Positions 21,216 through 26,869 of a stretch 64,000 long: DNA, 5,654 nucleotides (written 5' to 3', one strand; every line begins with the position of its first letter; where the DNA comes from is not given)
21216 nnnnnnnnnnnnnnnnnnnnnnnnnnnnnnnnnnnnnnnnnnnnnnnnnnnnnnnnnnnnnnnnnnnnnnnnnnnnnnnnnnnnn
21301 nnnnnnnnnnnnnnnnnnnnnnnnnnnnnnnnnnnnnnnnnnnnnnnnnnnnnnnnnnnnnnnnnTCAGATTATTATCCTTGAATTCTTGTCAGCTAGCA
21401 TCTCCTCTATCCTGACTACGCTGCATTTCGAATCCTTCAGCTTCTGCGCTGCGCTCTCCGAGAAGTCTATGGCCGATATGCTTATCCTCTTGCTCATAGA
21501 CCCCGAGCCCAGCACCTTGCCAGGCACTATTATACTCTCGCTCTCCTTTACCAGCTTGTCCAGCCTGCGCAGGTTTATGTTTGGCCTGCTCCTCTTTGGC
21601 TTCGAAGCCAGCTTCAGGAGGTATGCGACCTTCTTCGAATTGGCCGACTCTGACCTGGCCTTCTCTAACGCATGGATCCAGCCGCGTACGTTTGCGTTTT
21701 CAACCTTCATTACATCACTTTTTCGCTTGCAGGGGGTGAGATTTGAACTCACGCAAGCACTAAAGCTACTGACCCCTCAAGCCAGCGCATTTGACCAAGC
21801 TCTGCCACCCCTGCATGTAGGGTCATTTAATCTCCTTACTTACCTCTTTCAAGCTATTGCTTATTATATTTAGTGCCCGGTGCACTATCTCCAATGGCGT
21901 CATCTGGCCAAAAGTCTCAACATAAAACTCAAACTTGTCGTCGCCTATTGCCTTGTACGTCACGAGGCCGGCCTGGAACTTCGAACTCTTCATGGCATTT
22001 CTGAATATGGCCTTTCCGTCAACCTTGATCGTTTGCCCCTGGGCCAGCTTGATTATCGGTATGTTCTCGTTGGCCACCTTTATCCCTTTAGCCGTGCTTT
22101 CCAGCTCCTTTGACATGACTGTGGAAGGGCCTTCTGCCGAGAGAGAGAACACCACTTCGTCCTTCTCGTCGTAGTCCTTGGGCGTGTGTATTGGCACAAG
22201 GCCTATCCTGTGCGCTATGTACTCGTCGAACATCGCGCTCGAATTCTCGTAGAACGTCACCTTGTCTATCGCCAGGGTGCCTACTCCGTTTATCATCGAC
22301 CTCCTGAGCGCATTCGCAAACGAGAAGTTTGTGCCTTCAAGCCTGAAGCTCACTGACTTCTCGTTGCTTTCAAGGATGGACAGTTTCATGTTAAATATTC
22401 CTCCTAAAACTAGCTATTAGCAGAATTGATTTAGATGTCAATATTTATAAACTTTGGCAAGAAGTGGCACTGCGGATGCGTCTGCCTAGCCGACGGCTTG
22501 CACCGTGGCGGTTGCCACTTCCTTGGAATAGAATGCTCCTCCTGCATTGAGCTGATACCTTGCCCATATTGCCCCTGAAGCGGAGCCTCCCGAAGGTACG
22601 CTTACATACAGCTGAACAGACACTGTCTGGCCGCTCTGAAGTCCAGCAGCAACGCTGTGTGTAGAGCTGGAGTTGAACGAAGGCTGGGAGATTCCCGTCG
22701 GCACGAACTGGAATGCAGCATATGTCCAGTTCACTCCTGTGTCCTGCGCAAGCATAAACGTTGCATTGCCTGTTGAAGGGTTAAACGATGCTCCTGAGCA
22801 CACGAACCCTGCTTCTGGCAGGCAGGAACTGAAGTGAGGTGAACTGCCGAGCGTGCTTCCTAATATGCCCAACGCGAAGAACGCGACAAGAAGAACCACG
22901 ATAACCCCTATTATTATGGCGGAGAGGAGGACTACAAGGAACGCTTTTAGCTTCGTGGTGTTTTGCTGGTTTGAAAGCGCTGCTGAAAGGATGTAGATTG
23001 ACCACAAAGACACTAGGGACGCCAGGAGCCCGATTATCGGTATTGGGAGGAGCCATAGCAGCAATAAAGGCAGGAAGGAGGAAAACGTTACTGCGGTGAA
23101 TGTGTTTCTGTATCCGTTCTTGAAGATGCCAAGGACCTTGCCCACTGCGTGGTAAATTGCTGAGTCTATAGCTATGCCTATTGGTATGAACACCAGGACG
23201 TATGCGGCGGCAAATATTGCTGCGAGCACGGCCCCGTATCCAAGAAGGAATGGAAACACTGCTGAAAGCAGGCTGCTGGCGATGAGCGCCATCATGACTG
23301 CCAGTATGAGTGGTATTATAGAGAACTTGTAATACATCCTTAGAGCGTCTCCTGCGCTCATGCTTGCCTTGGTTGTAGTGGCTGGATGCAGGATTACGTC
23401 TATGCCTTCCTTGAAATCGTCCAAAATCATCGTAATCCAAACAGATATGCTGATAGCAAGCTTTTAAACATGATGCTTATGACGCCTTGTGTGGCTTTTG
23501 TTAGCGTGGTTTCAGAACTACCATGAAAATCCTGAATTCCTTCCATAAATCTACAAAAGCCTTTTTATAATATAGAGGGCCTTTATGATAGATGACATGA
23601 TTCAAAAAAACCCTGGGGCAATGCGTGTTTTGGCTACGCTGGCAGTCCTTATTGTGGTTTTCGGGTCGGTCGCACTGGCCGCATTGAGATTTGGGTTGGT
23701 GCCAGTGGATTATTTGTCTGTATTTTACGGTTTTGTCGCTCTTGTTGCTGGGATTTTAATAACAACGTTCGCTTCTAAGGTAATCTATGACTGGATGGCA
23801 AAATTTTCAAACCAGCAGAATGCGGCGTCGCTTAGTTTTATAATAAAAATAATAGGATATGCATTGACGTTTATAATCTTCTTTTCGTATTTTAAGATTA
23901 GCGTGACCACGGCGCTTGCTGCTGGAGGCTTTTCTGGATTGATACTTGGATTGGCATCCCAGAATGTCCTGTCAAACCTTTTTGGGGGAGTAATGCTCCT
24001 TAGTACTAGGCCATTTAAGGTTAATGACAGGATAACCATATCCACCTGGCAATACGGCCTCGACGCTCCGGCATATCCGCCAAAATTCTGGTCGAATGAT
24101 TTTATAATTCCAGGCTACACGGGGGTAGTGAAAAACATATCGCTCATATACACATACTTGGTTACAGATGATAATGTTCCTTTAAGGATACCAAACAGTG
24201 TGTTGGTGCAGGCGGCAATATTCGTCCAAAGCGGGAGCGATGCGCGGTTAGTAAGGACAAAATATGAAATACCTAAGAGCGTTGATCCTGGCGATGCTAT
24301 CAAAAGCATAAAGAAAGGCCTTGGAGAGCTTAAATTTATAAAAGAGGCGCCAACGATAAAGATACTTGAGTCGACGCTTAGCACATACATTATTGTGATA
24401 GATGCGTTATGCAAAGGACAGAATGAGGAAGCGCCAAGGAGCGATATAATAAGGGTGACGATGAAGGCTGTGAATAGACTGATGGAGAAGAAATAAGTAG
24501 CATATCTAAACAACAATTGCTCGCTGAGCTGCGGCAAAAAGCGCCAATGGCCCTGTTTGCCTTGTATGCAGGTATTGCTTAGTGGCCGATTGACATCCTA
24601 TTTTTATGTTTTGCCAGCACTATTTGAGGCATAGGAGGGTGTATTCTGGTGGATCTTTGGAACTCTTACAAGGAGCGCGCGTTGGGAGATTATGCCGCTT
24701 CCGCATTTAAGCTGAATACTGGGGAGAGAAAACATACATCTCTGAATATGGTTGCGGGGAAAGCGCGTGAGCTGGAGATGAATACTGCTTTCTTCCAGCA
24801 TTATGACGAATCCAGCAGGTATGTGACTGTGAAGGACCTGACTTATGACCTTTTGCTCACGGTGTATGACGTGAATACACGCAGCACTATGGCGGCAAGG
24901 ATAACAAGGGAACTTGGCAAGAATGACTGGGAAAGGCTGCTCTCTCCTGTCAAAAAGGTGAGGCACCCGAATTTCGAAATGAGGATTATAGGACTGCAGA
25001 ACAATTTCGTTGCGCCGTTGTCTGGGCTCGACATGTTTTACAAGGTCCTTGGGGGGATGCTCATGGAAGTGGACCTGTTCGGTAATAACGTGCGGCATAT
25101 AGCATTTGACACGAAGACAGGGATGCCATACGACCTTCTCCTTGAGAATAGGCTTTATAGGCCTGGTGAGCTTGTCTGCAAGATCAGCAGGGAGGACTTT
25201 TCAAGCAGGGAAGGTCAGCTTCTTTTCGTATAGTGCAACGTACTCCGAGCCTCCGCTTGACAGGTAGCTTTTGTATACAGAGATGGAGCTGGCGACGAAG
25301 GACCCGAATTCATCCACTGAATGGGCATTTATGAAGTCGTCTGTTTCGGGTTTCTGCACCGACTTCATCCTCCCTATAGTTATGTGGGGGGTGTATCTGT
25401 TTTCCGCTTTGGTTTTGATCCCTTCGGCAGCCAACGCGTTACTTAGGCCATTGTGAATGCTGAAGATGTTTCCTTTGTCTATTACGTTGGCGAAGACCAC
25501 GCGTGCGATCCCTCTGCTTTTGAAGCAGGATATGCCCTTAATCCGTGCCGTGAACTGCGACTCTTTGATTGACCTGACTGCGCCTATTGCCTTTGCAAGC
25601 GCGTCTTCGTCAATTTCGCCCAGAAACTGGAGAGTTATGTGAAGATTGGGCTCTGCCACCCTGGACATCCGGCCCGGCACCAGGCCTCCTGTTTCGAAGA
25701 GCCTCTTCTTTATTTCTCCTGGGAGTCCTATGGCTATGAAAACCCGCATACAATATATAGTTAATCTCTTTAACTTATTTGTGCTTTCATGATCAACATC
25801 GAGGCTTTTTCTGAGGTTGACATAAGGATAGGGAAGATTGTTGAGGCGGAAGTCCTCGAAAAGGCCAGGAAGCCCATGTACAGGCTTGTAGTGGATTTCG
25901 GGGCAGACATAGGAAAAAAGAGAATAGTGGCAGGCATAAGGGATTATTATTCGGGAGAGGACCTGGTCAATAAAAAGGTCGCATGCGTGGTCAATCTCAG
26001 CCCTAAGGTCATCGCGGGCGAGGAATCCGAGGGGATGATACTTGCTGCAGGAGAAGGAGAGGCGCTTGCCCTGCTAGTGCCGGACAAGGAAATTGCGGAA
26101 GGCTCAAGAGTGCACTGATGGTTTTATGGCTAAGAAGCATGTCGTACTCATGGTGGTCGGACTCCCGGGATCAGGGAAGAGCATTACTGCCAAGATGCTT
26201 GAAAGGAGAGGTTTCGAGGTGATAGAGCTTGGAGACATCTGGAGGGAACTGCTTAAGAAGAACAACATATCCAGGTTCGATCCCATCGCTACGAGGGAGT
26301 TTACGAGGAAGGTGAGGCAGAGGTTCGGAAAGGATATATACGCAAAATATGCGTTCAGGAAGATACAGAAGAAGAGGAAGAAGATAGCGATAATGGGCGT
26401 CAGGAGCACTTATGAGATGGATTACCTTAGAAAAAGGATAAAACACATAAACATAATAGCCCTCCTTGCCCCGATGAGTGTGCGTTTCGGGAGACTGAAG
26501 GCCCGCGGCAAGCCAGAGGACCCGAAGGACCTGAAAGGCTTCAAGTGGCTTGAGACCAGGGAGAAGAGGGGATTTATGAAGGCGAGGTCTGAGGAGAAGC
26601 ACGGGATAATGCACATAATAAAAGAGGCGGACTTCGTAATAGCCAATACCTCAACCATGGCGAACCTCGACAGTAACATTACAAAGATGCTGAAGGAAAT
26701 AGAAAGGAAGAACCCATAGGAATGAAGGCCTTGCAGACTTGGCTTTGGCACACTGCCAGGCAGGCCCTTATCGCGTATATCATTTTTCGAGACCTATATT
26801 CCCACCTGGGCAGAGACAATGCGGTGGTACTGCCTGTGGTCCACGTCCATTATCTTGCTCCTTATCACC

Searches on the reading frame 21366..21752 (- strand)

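Call 62: search_protein_families(library=pfam, proteins=[window:21366-21752:-], max_evalue=0.0001)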
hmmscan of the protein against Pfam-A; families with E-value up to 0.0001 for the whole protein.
window:21366-21752:- (128 aa): 1 family
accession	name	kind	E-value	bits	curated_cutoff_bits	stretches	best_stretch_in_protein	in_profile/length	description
PF00828.25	Ribosomal_L27A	-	1.1e-05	26.2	21.5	1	58-109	21-68/72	Ribosomal proteins 50S-L15, 50S-L18e, 60S-L27A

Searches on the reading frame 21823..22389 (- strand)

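Call 62: search_protein_families(library=pfam, proteins=[window:21823-22389:-], max_evalue=0.0001)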
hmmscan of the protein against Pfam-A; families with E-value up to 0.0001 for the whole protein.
window:21823-22389:- (188 aa): 2 families
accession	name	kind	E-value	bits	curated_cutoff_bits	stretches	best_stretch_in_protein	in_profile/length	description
PF01193.29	RNA_pol_L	-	1.9e-13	50.4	24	1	15-179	2-73/74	RNA polymerase Rpb3/Rpb11 dimerisation domain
PF01000.31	RNA_pol_A_bac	-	8.7e-10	39.3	33.9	1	58-125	6-89/119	RNA polymerase Rpb3/RpoA insert domain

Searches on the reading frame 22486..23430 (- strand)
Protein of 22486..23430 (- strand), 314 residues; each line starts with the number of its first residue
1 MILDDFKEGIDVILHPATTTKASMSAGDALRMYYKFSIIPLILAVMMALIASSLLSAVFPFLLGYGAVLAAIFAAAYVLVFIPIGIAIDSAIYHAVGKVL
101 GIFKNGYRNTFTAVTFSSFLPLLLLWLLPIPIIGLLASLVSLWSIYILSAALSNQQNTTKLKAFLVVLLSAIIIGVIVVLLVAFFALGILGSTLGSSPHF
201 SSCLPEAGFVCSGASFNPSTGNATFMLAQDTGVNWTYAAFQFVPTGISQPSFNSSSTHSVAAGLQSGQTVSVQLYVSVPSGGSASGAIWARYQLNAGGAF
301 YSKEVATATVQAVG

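Call 61: search_protein_families(library=pfam, proteins=[window:22486-23430:-], max_evalue=0.0001)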
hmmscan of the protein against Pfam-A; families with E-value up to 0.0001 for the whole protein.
window:22486-23430:- (314 aa): 1 family
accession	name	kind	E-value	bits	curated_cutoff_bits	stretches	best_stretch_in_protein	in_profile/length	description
PF04893.22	Yip1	-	4.1e-08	33.7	28.6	1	11-180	2-172/173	Yip1 domain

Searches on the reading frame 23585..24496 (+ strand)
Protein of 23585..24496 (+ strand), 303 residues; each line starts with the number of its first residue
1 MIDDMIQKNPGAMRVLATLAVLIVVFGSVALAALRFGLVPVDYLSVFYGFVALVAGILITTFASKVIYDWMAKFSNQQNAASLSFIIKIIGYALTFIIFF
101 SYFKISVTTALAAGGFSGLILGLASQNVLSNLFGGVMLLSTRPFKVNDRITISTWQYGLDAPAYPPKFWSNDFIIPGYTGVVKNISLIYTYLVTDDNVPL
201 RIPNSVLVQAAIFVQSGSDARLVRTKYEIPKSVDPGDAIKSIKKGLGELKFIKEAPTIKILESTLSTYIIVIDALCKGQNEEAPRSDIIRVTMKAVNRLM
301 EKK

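Call 61: search_protein_families(library=pfam, proteins=[window:23585-24496:+], max_evalue=0.0001)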
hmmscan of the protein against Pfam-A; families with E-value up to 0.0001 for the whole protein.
window:23585-24496:+ (303 aa): 2 families
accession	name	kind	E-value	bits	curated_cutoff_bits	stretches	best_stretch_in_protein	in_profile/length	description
PF00924.24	MS_channel_2nd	-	6.6e-12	45.8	20.2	1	127-212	1-63/68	Mechanosensitive ion channel, beta-domain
PF21088.3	MS_channel_1st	-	6.8e-05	23.2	23.1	1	86-126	2-42/42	Mechanosensitive ion channel, transmembrane helices 2/3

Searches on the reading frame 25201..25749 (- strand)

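Call 62: search_protein_families(library=pfam, proteins=[window:25201-25749:-], max_evalue=0.0001)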
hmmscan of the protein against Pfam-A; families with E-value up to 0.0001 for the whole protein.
window:25201-25749:- (182 aa): 3 families
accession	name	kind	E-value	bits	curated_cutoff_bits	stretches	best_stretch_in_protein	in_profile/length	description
PF02834.22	LigT_PEase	-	1.9e-21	76.5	23.3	2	8-85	2-86/87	LigT like Phosphoesterase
PF13563.12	2_5_RNA_ligase2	-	2.3e-11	44.4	27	1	34-130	24-118/152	2'-5' RNA ligase superfamily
PF10469.15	AKAP7_NLS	-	1.4e-10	41.8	24.4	1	32-160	39-184/208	AKAP7 2'5' RNA ligase-like domain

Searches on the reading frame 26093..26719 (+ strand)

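Call 62: search_protein_families(library=pfam, proteins=[window:26093-26719:+], max_evalue=0.0001)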
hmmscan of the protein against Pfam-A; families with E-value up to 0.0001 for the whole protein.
window:26093-26719:+ (208 aa): 3 families
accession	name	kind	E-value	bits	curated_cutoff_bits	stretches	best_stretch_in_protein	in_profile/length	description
PF13238.12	AAA_18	-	2.6e-10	41.3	29.4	1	20-143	2-116/128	AAA domain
PF13207.12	AAA_17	-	1.1e-07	32.7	27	1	22-139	1-124/136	AAA domain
PF13671.12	AAA_33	-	8.4e-07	29.8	27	1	18-148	1-129/143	AAA domain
